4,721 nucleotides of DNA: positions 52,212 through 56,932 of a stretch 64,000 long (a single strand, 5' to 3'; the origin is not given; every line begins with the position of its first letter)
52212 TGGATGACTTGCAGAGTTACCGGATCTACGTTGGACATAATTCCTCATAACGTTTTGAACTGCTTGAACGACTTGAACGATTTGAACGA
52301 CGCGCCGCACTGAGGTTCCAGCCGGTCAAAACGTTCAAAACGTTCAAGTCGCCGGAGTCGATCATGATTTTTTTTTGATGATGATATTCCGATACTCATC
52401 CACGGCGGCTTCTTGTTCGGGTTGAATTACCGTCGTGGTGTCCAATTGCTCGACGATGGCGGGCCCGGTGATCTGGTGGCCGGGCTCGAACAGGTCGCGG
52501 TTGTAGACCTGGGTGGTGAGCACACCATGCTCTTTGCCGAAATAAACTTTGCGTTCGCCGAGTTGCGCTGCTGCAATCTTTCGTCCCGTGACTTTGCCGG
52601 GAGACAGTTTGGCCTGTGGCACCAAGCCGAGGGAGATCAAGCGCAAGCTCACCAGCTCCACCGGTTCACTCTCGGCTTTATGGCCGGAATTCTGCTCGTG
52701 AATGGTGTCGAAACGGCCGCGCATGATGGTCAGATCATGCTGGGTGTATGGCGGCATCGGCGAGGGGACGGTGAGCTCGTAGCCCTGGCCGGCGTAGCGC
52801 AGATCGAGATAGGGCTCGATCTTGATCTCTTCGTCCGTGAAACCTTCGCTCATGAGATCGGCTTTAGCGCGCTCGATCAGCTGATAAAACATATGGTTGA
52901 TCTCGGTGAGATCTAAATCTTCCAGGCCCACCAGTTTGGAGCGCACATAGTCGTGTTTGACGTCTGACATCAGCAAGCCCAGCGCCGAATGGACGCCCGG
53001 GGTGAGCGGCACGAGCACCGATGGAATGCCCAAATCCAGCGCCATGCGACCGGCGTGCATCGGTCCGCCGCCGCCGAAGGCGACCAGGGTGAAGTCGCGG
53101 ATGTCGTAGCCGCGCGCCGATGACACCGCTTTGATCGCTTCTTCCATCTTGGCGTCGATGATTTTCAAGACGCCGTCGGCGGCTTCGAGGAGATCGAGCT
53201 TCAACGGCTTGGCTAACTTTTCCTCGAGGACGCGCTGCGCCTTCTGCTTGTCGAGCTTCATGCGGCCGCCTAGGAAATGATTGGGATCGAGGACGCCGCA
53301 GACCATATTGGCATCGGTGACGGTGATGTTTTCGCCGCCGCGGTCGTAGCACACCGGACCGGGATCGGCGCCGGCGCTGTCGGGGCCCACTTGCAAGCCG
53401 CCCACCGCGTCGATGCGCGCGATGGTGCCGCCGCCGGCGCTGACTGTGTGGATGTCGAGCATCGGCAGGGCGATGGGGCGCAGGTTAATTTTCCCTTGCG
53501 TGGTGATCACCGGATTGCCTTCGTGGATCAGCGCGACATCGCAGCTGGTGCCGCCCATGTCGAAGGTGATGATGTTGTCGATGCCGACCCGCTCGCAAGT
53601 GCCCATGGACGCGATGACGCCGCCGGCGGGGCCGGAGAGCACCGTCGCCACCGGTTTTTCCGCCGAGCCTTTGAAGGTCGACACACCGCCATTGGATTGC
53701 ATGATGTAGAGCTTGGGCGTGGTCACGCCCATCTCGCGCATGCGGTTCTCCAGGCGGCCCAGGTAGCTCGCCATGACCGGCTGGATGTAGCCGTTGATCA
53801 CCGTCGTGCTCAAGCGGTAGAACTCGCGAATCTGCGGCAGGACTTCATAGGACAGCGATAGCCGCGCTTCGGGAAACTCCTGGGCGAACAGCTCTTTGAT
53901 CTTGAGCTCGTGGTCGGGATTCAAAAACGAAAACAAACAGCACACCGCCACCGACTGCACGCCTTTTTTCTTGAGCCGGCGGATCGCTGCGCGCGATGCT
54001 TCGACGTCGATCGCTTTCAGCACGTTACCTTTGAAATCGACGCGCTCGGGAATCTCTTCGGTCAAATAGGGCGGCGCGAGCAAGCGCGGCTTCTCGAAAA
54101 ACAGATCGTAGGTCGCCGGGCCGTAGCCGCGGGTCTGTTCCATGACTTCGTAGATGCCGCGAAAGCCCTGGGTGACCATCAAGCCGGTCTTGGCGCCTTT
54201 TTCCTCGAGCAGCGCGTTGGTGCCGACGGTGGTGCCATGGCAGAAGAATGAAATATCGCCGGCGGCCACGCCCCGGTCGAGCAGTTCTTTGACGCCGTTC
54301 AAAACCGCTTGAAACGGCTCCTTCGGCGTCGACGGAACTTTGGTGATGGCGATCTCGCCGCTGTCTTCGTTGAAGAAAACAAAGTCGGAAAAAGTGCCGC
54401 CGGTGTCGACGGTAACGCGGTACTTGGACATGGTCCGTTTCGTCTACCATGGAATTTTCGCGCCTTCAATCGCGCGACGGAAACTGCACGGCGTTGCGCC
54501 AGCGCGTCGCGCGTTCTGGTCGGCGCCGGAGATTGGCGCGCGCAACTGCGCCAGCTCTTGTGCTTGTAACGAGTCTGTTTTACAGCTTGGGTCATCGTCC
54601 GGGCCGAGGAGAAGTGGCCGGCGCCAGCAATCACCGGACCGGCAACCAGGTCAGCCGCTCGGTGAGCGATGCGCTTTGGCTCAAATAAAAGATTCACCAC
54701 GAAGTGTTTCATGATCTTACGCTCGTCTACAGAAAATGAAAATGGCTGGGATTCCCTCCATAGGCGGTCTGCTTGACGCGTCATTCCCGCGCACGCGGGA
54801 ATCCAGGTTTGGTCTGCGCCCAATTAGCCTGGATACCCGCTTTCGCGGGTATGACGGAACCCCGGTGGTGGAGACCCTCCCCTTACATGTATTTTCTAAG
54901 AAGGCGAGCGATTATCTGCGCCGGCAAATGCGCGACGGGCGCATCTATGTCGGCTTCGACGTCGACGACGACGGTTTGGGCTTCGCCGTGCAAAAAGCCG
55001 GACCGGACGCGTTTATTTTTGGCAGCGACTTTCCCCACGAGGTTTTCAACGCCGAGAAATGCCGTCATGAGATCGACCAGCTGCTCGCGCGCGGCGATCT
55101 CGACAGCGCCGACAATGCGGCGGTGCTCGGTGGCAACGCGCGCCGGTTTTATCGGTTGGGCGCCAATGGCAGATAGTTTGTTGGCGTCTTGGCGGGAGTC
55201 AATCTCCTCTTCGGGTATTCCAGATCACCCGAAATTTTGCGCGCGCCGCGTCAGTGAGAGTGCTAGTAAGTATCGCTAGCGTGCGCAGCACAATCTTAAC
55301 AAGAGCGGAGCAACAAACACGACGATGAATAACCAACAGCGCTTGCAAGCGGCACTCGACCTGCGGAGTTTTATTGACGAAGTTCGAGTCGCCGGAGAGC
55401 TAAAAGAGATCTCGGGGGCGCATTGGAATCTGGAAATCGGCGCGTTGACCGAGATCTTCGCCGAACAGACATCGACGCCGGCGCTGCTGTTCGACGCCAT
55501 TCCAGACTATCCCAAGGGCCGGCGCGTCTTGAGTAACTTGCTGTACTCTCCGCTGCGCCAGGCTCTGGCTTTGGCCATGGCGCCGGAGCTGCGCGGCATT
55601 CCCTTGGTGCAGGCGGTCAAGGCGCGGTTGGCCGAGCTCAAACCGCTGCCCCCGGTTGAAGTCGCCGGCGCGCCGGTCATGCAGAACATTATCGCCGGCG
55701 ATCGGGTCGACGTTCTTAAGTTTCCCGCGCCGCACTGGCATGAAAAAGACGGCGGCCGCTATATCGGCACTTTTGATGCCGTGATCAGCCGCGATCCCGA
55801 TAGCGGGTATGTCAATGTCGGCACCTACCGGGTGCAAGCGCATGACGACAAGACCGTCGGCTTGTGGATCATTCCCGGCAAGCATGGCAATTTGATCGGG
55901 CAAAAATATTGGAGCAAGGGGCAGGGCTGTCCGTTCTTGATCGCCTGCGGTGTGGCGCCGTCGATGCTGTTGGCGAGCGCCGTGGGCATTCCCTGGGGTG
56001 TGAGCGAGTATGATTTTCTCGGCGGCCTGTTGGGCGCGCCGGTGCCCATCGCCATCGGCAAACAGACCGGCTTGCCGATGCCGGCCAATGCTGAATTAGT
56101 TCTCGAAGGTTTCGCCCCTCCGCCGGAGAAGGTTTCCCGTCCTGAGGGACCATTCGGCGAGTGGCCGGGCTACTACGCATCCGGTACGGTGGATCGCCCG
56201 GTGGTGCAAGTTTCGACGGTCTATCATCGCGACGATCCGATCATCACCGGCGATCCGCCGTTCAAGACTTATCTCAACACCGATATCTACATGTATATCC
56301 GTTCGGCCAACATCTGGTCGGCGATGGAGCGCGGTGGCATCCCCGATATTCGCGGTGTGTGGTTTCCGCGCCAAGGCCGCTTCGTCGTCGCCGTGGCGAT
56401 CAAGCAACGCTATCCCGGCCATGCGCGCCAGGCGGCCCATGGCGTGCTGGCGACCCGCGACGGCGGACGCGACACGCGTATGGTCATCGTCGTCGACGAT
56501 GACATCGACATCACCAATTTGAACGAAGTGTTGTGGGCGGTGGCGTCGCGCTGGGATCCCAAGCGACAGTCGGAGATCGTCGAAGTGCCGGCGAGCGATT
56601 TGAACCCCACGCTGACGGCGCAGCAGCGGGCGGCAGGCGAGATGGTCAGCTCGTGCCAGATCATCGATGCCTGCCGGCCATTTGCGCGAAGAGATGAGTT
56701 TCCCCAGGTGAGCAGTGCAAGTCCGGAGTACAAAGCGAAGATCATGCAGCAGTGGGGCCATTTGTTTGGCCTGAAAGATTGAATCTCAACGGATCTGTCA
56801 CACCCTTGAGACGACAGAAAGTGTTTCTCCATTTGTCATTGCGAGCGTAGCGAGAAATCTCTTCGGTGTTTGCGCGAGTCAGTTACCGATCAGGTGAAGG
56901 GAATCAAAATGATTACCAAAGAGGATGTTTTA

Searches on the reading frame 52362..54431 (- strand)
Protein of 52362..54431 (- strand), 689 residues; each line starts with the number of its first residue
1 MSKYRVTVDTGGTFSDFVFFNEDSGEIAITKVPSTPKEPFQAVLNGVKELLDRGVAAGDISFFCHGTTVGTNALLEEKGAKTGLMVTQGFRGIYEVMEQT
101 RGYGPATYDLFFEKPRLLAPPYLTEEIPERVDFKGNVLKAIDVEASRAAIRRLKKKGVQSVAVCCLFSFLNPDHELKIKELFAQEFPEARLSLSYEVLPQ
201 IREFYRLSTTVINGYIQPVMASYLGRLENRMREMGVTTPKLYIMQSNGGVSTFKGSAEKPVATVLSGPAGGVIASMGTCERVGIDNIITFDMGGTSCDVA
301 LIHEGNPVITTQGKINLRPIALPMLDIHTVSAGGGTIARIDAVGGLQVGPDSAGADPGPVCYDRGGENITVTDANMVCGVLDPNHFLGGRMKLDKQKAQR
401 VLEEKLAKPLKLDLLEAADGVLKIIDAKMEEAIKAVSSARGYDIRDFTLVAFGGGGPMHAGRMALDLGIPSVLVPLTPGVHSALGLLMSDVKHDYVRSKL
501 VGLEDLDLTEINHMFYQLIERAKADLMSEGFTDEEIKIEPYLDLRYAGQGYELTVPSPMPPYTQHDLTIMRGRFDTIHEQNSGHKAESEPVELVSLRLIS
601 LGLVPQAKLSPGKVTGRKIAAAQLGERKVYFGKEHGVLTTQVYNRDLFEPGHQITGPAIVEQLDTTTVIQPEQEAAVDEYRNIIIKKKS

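Call 97: search_protein_families(library=pfam, proteins=[window:52362-54431:-], max_evalue=0.001)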
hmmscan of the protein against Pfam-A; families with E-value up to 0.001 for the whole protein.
window:52362-54431:- (689 aa): 3 families
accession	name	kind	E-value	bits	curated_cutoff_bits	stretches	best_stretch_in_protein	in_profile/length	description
PF01968.24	Hydantoinase_A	-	1.3e-95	320.5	22.9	1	206-494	1-290/291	Hydantoinase/oxoprolinase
PF05378.19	Hydant_A_N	-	7.4e-49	166.3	25.2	1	5-184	1-174/176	Hydantoinase/oxoprolinase N-terminal region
PF19278.4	Hydant_A_C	-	9.4e-21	74.5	21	1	509-683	12-188/193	Hydantoinase/oxoprolinase C-terminal domain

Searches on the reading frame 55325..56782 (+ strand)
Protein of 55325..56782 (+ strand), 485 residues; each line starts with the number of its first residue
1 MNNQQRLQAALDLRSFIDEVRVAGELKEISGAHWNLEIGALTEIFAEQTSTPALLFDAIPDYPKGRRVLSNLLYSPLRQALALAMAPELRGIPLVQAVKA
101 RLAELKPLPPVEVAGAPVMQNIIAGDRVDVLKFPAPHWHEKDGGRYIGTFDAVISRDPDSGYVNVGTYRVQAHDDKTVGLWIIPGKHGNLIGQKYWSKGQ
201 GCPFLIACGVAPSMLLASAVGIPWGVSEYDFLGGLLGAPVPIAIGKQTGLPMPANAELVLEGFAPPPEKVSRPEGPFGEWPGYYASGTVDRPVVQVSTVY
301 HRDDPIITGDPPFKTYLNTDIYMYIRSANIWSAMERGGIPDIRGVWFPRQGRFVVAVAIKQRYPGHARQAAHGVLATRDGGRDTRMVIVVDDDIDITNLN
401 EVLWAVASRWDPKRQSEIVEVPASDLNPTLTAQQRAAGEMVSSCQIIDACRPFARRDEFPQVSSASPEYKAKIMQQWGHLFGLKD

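Call 97: search_protein_families(library=pfam, proteins=[window:55325-56782:+], max_evalue=0.001)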
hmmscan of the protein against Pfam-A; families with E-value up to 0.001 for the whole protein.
window:55325-56782:+ (485 aa): 3 families
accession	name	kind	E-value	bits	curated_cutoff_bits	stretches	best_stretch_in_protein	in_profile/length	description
PF01977.22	UbiD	-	2.8e-56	190.4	23.3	1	114-308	6-199/206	3-octaprenyl-4-hydroxybenzoate carboxy-lyase Rift-related domain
PF20696.2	UbiD_C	-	1.1e-25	90.6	24.2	1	324-439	6-122/127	3-octaprenyl-4-hydroxybenzoate carboxy-lyase C-terminal domain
PF20695.2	UbiD_N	-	6.8e-09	36.1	24.3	1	17-87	1-67/78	3-octaprenyl-4-hydroxybenzoate carboxy-lyase N-terminal domain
